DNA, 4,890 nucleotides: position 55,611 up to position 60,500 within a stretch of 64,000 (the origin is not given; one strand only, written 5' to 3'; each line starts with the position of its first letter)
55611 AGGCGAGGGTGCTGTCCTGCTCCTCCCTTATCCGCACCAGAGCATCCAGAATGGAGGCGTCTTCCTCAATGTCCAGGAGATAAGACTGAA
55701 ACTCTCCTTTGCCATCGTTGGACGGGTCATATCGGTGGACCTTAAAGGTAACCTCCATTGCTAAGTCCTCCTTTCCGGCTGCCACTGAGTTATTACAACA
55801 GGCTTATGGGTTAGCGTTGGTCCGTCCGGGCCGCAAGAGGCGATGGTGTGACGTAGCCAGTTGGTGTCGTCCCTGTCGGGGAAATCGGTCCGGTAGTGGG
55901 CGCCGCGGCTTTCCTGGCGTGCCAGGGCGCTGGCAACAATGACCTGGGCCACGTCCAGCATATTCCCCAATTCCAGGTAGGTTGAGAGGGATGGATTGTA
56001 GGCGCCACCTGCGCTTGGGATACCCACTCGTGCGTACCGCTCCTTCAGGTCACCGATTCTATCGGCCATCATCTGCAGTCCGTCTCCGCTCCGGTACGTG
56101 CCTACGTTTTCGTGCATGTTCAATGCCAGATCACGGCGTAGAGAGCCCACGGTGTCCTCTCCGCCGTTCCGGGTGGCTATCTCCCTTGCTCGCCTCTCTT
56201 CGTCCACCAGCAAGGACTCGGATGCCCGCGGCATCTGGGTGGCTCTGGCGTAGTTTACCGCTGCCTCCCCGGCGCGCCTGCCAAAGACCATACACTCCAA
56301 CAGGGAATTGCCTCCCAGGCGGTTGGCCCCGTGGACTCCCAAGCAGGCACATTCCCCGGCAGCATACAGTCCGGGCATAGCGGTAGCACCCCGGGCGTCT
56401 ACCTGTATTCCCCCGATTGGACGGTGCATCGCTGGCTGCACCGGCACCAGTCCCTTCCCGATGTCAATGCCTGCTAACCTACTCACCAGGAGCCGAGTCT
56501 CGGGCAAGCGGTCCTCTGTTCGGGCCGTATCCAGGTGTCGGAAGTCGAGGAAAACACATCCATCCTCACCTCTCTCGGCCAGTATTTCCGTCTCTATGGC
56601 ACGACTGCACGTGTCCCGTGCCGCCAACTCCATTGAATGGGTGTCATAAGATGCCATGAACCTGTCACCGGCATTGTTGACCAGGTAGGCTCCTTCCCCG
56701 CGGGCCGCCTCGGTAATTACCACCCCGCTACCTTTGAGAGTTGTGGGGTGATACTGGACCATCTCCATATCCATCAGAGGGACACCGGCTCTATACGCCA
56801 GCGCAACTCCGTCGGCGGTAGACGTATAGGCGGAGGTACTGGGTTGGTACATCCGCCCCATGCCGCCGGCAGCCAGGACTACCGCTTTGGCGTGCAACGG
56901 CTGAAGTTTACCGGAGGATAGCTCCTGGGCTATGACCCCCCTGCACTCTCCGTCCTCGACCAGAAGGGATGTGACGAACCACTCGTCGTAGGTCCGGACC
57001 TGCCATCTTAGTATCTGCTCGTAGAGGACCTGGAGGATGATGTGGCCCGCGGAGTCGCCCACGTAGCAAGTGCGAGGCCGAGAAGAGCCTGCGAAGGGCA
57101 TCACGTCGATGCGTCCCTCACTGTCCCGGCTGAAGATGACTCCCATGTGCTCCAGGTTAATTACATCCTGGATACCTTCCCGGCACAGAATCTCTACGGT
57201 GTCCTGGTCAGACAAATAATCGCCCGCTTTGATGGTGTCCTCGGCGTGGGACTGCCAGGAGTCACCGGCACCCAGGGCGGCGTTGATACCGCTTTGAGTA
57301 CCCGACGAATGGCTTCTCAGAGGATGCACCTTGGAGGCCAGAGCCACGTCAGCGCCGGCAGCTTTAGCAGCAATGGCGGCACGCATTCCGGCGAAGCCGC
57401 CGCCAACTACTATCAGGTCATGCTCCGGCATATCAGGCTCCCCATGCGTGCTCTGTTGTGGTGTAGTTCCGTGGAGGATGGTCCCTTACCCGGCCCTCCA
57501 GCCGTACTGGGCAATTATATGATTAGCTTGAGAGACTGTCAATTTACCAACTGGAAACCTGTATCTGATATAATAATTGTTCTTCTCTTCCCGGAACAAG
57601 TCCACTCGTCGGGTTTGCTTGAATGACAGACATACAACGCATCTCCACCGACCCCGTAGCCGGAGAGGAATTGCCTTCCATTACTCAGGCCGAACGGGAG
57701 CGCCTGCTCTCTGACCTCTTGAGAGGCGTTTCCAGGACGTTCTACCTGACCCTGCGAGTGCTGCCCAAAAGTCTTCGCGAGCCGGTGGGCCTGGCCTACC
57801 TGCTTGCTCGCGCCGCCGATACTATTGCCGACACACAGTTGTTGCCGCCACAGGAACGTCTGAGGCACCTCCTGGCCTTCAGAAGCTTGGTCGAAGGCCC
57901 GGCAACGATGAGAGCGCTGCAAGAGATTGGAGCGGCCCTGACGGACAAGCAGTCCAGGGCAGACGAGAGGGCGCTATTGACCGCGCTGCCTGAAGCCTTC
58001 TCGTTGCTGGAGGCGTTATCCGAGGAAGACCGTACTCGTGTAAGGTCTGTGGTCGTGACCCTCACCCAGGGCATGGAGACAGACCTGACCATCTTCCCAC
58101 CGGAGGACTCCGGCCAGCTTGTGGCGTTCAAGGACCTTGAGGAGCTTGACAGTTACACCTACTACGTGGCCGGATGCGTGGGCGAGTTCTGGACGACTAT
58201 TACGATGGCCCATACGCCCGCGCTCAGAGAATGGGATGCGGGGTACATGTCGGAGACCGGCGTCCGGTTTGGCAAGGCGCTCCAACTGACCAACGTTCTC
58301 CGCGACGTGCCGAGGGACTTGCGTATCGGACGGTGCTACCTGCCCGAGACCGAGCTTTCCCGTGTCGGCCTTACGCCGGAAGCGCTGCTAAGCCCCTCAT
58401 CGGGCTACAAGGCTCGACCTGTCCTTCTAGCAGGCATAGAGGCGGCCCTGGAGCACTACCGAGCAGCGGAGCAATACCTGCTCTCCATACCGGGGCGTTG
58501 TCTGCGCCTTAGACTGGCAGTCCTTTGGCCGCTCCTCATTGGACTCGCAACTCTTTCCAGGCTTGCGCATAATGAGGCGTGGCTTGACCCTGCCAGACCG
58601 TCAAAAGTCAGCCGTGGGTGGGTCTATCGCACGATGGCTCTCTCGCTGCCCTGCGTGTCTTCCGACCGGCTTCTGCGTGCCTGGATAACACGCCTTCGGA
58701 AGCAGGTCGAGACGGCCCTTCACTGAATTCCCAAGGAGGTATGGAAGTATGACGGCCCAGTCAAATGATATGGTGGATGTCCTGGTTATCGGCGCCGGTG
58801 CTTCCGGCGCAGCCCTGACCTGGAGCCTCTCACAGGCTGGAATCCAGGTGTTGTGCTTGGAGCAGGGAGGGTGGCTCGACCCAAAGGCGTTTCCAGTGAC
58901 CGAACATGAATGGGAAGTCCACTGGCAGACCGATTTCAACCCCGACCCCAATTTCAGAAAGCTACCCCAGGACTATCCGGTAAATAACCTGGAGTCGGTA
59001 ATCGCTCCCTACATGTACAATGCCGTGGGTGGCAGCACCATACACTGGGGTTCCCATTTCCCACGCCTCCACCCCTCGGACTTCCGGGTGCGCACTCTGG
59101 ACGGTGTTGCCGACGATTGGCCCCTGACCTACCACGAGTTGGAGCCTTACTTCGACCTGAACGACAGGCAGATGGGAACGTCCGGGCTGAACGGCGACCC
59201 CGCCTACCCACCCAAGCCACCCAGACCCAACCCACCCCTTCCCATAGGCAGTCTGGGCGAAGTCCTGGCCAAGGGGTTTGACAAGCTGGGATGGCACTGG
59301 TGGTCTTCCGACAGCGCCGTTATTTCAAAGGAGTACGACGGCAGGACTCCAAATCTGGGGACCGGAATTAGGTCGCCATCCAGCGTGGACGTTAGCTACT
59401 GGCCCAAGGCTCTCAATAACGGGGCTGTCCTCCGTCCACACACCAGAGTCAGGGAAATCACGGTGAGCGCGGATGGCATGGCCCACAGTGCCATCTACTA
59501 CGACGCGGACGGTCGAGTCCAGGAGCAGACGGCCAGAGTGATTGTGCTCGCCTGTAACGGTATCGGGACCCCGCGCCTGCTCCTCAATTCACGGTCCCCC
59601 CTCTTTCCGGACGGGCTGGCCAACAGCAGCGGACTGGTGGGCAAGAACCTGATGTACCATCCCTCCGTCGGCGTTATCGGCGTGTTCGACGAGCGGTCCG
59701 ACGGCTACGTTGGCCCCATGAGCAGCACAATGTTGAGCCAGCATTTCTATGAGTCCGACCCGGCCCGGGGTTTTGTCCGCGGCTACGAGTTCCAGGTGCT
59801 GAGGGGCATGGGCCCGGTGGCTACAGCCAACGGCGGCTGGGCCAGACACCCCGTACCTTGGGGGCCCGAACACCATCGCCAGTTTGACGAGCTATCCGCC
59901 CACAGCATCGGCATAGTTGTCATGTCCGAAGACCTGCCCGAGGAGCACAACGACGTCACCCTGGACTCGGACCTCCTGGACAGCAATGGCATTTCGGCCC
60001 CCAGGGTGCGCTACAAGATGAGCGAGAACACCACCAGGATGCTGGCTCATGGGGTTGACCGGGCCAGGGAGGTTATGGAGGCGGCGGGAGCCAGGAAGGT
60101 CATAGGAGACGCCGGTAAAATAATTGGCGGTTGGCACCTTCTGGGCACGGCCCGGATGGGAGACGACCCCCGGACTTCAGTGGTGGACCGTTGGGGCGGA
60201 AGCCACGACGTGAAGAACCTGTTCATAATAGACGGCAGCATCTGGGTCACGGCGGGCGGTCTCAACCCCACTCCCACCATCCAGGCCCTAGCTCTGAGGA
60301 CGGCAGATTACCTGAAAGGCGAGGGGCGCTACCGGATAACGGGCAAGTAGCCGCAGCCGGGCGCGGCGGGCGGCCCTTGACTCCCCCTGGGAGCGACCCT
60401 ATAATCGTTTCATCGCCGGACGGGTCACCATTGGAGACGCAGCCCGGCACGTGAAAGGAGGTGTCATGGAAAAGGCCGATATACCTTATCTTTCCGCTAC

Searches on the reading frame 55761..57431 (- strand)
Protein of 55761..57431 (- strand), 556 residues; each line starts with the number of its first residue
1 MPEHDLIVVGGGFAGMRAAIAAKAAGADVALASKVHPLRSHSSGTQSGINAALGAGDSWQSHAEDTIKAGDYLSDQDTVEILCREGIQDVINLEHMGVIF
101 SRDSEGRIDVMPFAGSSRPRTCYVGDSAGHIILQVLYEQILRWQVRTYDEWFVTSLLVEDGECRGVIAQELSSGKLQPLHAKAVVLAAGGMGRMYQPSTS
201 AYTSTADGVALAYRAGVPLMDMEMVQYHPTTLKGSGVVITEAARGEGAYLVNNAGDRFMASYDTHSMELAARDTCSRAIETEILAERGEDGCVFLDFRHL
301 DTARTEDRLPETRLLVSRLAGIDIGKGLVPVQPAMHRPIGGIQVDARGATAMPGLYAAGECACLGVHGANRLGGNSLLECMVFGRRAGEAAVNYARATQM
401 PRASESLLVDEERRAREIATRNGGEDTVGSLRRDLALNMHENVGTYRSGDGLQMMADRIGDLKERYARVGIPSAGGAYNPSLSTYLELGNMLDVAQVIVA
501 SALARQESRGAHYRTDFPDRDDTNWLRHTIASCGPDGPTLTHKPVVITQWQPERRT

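Call 68: search_protein_families(library=pfam, proteins=[window:55761-57431:-], max_evalue=0.00001)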
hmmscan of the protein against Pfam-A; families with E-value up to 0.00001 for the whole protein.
window:55761-57431:- (556 aa): 5 families
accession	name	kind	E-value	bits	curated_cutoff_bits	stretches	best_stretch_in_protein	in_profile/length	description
PF00890.30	FAD_binding_2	-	2.8e-95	320.4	20.4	1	5-377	1-414/414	FAD binding domain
PF02910.25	Succ_DH_flav_C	-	3.1e-37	127.8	20.8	1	432-555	1-128/130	Fumarate reductase flavoprotein C-term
PF07992.20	Pyr_redox_2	-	1.7e-10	41.3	26.1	0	5-46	2-39/291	Pyridine nucleotide-disulphide oxidoreductase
PF03486.20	HI0933_like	-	8.4e-10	38.9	50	0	130-389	109-243/244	HI0933-like protein Rossmann domain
PF01266.30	DAO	-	1.9e-06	28.1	27.9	0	5-54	1-50/353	FAD dependent oxidoreductase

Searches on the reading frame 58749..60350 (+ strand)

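Call 68: search_protein_families(library=pfam, proteins=[window:58749-60350:+], max_evalue=0.00001)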
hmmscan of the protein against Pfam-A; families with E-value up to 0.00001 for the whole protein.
window:58749-60350:+ (533 aa): 4 families
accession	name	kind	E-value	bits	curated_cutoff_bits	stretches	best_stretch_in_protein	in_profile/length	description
PF05199.19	GMC_oxred_C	-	3.8e-23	83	24.6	1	397-515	1-139/139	GMC oxidoreductase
PF00732.25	GMC_oxred_N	-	6.8e-08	33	23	1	171-305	88-217/218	GMC oxidoreductase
PF01266.30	DAO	-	6.9e-08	32.8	27.9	0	10-40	1-31/353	FAD dependent oxidoreductase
PF13450.12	NAD_binding_8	-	5.1e-07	30.3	21.9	1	13-72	1-64/68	NAD(P)-binding Rossmann-like domain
